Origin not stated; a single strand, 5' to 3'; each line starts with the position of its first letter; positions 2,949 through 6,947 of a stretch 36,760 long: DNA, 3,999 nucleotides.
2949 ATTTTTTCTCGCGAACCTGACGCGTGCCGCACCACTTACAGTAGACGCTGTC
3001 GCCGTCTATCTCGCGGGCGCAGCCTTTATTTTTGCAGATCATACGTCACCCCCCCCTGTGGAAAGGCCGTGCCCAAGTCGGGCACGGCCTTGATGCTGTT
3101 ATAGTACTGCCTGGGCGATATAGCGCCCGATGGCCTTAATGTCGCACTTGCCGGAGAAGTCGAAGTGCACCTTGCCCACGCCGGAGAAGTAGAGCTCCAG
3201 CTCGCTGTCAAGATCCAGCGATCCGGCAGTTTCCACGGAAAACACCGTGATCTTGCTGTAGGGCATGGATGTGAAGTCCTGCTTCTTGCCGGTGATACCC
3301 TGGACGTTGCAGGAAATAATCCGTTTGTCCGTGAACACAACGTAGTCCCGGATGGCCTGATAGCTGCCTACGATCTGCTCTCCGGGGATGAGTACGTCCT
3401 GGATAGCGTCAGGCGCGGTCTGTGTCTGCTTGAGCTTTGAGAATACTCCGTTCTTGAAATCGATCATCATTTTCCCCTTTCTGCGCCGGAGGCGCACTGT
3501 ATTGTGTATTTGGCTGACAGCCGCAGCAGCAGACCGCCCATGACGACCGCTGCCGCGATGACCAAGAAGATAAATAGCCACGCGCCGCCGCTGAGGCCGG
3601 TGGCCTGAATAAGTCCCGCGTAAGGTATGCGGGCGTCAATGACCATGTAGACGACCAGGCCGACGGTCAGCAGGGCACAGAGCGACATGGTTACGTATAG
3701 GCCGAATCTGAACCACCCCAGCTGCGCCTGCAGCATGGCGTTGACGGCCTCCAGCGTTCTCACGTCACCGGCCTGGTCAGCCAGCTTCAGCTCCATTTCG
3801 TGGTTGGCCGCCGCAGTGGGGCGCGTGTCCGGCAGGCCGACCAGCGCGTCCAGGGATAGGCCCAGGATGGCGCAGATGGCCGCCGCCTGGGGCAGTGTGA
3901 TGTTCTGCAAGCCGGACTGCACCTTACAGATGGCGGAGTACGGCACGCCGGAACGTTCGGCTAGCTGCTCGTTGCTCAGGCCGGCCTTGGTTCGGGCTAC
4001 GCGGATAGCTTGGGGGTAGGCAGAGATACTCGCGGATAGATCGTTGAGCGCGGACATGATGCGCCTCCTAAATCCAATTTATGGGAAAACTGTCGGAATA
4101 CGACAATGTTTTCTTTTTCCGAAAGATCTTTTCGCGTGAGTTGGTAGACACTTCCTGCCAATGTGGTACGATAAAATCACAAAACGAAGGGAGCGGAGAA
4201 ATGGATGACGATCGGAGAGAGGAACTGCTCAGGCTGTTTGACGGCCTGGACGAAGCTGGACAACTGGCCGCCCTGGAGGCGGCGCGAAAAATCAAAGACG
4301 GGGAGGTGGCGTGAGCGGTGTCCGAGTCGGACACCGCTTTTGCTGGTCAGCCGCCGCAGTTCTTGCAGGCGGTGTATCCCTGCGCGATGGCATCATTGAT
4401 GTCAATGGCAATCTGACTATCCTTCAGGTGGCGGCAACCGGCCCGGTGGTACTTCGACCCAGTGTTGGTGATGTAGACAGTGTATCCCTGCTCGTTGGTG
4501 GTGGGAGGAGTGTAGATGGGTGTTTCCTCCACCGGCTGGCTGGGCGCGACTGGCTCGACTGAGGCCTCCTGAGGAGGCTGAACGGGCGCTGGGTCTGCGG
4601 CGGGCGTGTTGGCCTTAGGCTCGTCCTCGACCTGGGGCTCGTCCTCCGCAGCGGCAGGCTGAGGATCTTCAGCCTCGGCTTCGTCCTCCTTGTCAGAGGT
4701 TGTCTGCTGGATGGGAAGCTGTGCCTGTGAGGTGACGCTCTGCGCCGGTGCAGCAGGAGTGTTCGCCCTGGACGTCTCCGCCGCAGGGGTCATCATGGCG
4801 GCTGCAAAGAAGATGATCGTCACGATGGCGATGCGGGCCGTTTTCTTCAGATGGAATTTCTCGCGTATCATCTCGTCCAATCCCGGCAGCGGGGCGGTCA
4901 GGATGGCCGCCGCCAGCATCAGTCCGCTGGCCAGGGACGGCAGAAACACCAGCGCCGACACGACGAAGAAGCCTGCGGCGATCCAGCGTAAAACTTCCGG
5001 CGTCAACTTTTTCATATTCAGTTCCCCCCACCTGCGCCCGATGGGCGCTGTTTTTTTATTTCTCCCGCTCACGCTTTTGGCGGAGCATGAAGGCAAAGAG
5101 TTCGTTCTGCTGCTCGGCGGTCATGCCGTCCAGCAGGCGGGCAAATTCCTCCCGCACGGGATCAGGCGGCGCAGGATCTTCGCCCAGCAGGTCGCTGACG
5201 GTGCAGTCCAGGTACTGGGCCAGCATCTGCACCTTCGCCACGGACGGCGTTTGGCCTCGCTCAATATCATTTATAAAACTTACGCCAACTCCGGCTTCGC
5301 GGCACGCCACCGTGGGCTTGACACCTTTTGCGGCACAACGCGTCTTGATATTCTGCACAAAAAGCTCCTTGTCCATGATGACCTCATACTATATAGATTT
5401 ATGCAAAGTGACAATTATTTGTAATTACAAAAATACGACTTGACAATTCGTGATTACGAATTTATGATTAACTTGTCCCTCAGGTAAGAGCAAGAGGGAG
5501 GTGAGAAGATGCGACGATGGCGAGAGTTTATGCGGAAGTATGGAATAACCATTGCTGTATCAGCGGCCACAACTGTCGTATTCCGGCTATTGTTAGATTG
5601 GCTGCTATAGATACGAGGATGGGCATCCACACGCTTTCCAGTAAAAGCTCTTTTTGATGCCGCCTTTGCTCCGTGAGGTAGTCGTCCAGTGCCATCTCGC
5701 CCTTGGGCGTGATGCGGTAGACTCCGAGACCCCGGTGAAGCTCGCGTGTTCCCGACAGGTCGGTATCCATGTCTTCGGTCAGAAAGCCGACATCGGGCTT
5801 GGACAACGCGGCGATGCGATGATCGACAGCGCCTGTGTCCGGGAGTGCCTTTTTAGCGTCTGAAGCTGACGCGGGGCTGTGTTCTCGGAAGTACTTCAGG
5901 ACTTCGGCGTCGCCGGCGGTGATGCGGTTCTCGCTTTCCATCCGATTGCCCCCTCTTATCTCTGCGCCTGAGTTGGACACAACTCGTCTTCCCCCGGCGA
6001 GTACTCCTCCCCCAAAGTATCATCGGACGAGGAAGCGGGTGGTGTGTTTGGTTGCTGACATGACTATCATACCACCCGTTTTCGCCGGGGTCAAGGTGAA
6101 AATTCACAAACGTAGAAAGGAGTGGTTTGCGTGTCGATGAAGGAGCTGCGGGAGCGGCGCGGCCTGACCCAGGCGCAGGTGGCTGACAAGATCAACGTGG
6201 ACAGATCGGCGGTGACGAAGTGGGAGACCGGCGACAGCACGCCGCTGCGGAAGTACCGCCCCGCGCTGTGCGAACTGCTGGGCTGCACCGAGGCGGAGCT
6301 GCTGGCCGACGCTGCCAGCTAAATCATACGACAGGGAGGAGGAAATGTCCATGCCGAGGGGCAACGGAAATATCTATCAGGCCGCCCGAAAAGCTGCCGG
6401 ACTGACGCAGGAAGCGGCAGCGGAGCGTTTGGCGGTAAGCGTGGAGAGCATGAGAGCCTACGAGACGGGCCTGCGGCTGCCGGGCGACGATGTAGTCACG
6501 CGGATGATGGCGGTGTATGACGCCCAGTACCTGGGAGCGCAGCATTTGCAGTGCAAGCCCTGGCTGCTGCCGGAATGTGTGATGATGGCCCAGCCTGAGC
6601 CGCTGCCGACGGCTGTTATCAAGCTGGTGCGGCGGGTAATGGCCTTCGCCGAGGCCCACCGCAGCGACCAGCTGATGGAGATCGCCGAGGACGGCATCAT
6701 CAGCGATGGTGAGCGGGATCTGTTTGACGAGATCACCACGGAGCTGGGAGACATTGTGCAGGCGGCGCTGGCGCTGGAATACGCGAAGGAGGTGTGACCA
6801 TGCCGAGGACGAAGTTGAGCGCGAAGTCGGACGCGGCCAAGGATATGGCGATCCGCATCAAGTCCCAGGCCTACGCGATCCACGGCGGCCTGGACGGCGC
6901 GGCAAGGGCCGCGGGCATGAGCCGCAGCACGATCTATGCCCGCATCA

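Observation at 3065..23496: Strand-locked 17-nt hairpin family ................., five copies across unrelated contexts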

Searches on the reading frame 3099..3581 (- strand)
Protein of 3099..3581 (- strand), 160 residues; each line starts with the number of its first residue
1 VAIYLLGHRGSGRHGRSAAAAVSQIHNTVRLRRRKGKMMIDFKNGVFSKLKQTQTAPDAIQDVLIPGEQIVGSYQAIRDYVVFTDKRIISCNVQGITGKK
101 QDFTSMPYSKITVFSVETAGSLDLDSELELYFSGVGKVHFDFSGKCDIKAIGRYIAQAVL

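Call 16: search_protein_families(library=pfam, proteins=[window:3099-3581:-], max_evalue=0.01)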
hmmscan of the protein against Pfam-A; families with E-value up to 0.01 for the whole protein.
window:3099-3581:- (160 aa): 2 families
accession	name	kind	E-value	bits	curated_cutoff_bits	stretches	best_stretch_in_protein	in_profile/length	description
PF08000.17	bPH_1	-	1.4e-37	128.8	27.7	1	49-159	12-122/122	Bacterial PH domain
PF14470.12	bPH_3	-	3.4e-07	31.1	23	1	79-155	23-93/95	Bacterial PH domain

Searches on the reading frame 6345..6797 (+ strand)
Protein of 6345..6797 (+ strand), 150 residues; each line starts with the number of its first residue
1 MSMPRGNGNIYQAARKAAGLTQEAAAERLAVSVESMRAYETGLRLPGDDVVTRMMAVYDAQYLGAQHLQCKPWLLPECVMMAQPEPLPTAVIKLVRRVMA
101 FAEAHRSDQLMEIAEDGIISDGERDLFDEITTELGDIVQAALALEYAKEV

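Call 16: search_protein_families(library=pfam, proteins=[window:6345-6797:+], max_evalue=0.01)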
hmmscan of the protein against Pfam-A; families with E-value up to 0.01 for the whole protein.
window:6345-6797:+ (150 aa): 2 families
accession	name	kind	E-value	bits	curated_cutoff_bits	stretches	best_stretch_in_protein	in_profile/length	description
PF13560.12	HTH_31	-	1.9e-10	41.3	27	1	14-60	9-56/64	Helix-turn-helix domain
PF01381.28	HTH_3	-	2.8e-06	27.7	23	1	13-59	3-49/55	Helix-turn-helix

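Call 26: search_protein_families(library=ncbifam, proteins=[window:6345-6797:+], max_evalue=0.01)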
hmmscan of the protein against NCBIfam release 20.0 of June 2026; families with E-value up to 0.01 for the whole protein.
window:6345-6797:+ (150 aa): 4 families
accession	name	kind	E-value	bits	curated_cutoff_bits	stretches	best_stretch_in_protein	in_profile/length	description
NF041951.1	phage_RstR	subfamily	2.2e-06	27.9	80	1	12-54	8-50/108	RstR family transcriptional repressor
NF040522.1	VC1465_fam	subfamily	1.8e-05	24.8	70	1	12-43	2-33/111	VC1465 family Xer recombination activation factor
TIGR03070.1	couple_hipB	subfamily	0.0012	18.7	71.65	1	9-44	5-40/58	type II toxin-antitoxin system Y4mF family antitoxin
TIGR03830.1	CxxCG_CxxCG_HTH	subfamily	0.0065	16.3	61.8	1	13-47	72-106/127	type II TA system antitoxin MqsA family protein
